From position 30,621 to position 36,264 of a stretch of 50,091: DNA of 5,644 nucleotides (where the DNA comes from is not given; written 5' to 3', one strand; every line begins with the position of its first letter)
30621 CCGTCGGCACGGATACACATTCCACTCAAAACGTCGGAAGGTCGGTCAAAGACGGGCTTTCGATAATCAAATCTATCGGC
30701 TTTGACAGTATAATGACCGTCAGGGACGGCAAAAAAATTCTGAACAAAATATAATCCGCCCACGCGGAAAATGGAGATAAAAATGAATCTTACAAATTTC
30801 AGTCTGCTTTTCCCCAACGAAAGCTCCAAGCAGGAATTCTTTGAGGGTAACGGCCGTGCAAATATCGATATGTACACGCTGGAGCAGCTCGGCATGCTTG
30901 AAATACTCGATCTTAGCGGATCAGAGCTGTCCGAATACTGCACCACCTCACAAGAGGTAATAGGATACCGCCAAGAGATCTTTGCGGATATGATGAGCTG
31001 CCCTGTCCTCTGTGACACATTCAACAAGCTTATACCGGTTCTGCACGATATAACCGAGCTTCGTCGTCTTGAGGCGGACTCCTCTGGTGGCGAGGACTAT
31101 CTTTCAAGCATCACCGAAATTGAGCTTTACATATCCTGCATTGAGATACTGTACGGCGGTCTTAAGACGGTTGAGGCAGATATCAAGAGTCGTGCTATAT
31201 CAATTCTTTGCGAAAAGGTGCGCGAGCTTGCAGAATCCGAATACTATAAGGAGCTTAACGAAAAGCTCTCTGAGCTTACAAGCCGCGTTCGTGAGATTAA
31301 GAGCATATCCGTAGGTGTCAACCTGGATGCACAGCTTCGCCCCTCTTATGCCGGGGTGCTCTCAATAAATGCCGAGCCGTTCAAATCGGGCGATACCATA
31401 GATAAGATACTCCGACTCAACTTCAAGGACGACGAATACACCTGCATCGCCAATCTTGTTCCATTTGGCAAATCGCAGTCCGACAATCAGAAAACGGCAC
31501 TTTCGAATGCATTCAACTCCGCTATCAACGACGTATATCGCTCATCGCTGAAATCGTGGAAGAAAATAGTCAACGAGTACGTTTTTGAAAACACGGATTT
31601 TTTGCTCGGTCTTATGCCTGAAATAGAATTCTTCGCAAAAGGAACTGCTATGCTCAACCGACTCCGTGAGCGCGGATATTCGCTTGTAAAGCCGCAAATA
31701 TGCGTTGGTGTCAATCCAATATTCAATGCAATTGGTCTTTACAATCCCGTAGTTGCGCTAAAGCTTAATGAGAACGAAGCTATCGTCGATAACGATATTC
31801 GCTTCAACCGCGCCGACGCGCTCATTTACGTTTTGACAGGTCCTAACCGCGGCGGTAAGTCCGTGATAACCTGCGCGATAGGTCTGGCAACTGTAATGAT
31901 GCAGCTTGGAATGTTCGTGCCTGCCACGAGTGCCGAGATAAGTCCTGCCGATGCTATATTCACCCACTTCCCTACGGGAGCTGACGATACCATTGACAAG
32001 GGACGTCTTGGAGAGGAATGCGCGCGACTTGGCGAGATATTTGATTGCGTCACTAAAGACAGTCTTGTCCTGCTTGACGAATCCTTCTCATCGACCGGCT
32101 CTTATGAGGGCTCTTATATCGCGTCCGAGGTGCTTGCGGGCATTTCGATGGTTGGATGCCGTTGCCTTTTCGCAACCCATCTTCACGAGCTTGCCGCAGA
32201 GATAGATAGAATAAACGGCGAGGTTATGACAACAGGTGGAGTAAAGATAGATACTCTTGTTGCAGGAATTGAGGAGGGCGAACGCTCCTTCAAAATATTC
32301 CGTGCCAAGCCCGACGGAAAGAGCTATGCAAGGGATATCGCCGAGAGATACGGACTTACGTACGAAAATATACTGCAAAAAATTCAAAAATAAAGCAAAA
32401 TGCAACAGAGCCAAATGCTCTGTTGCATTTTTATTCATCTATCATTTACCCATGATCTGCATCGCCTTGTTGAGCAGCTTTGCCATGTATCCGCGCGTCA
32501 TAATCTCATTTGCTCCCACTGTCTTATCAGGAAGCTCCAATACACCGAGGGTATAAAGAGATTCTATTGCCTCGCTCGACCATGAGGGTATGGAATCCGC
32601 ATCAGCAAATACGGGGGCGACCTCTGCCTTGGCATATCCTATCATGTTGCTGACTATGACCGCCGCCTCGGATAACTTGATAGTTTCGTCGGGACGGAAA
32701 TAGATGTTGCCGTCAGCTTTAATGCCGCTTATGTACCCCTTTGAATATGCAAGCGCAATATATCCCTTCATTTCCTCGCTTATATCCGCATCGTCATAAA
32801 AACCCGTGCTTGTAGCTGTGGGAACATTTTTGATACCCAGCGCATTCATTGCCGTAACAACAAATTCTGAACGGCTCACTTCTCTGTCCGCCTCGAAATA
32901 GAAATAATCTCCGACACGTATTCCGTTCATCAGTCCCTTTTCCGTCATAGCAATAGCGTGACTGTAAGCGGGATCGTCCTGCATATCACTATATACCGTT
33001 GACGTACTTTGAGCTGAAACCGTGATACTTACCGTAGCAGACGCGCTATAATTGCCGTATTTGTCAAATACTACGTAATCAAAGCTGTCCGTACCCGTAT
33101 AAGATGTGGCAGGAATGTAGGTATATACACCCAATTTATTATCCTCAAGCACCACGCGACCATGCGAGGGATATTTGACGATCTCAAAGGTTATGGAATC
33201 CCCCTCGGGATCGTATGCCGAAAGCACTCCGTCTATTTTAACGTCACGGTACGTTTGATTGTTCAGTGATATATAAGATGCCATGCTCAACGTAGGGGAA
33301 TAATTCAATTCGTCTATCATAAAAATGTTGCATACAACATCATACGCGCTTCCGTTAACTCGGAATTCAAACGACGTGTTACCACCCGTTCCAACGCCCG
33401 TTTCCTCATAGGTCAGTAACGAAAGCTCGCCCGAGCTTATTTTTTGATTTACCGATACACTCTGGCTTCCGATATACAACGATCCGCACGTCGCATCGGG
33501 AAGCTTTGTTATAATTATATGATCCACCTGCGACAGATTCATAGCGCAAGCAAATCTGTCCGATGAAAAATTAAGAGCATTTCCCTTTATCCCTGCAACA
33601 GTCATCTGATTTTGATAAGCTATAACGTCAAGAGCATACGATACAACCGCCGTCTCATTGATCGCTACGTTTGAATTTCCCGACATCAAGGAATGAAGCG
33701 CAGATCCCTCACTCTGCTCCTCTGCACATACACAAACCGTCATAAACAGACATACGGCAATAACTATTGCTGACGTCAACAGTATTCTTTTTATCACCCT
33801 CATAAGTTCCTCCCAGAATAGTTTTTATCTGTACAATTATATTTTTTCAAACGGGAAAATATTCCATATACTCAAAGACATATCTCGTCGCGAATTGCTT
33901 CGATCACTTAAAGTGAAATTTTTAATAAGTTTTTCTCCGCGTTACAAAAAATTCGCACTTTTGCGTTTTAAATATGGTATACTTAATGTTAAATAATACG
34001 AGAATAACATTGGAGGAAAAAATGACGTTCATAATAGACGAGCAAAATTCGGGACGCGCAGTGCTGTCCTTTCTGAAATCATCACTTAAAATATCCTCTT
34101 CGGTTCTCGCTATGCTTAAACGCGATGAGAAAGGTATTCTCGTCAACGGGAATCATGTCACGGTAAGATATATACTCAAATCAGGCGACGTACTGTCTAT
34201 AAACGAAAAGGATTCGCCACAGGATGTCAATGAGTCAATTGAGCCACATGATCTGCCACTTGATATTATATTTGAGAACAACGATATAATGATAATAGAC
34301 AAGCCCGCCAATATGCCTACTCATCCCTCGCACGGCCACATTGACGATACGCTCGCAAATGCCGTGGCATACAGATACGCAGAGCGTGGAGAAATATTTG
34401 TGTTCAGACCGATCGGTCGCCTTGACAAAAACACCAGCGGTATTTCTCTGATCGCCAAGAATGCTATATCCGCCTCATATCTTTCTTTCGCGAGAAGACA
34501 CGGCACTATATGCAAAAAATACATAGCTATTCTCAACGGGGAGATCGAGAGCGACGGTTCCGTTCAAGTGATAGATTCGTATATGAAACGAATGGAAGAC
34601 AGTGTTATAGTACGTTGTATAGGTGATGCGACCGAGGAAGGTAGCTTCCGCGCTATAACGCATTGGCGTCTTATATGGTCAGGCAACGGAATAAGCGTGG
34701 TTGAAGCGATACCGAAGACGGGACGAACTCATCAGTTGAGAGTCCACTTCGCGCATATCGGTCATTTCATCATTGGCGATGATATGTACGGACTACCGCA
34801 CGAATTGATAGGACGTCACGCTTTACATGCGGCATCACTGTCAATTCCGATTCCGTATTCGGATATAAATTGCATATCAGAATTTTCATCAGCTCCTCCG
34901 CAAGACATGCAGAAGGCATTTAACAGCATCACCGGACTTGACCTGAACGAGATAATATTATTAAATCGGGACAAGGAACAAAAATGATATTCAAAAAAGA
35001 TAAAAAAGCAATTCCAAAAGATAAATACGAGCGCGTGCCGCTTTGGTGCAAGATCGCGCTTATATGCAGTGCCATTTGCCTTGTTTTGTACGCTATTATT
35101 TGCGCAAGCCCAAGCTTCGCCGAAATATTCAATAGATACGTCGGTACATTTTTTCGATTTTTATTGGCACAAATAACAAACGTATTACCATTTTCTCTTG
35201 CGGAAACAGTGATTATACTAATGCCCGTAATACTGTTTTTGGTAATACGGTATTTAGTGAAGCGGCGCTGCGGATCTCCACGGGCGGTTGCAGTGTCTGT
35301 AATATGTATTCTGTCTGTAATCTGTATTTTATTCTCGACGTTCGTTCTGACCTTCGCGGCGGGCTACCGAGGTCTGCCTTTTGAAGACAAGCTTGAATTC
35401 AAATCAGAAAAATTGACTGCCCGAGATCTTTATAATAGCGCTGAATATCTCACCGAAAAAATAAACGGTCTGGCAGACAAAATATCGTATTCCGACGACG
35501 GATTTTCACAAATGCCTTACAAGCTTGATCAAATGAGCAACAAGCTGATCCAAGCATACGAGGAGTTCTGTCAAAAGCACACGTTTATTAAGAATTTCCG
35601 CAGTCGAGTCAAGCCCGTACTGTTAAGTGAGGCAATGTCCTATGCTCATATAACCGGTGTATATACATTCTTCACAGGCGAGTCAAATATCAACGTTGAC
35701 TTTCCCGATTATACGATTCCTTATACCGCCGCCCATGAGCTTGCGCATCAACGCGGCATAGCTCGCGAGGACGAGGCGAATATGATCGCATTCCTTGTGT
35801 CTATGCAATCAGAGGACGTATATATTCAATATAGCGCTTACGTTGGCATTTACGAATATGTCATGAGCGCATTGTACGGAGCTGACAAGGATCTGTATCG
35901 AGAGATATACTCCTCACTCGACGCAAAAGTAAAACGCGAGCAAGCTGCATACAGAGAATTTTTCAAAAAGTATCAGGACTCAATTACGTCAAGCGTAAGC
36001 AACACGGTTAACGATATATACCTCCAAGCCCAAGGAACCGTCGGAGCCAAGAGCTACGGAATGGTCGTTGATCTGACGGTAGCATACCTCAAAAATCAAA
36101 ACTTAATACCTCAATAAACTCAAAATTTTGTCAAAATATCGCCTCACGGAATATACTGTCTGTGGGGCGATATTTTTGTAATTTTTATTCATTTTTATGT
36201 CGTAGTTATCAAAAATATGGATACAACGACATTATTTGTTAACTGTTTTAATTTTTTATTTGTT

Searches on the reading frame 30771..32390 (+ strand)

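Call 95: search_protein_families(library=pfam, proteins=[window:30771-32390:+], max_evalue=0.00001)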
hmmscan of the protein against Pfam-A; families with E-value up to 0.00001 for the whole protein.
window:30771-32390:+ (540 aa): 1 family
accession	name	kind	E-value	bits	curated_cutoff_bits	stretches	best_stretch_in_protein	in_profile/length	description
PF00488.27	MutS_V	-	1.5e-25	90.7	30.2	1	354-480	2-129/188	MutS domain V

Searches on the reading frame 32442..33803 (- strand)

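Call 95: search_protein_families(library=pfam, proteins=[window:32442-33803:-], max_evalue=0.00001)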
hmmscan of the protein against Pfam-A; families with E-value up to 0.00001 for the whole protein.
window:32442-33803:- (453 aa): 3 families
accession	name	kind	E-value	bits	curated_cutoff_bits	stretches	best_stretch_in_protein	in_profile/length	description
PF17963.7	Big_9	-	5.9e-12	46.7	23.6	1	186-261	17-89/89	Bacterial Ig domain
PF00395.25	SLH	-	1.1e-11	44.9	20.8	0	399-438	2-41/44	S-layer homology domain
PF17892.7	Cadherin_5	-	1.4e-08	34.9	26.5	1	193-262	29-97/98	Cadherin-like domain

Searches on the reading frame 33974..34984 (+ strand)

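Call 95: search_protein_families(library=pfam, proteins=[window:33974-34984:+], max_evalue=0.00001)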
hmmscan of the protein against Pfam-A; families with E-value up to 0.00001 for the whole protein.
window:33974-34984:+ (337 aa): 1 family
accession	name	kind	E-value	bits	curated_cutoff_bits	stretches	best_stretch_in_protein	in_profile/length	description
PF00849.27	PseudoU_synth_2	-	4.1e-26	92.5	26.8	1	105-261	2-152/152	RNA pseudouridylate synthase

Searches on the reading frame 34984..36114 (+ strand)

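Call 95: search_protein_families(library=pfam, proteins=[window:34984-36114:+], max_evalue=0.00001)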
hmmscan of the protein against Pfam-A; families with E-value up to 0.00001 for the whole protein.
window:34984-36114:+ (377 aa): 1 family
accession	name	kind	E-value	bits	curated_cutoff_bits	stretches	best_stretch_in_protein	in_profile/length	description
PF12725.13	DUF3810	-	2.2e-85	287.2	28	1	52-365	4-310/311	Protein of unknown function (DUF3810)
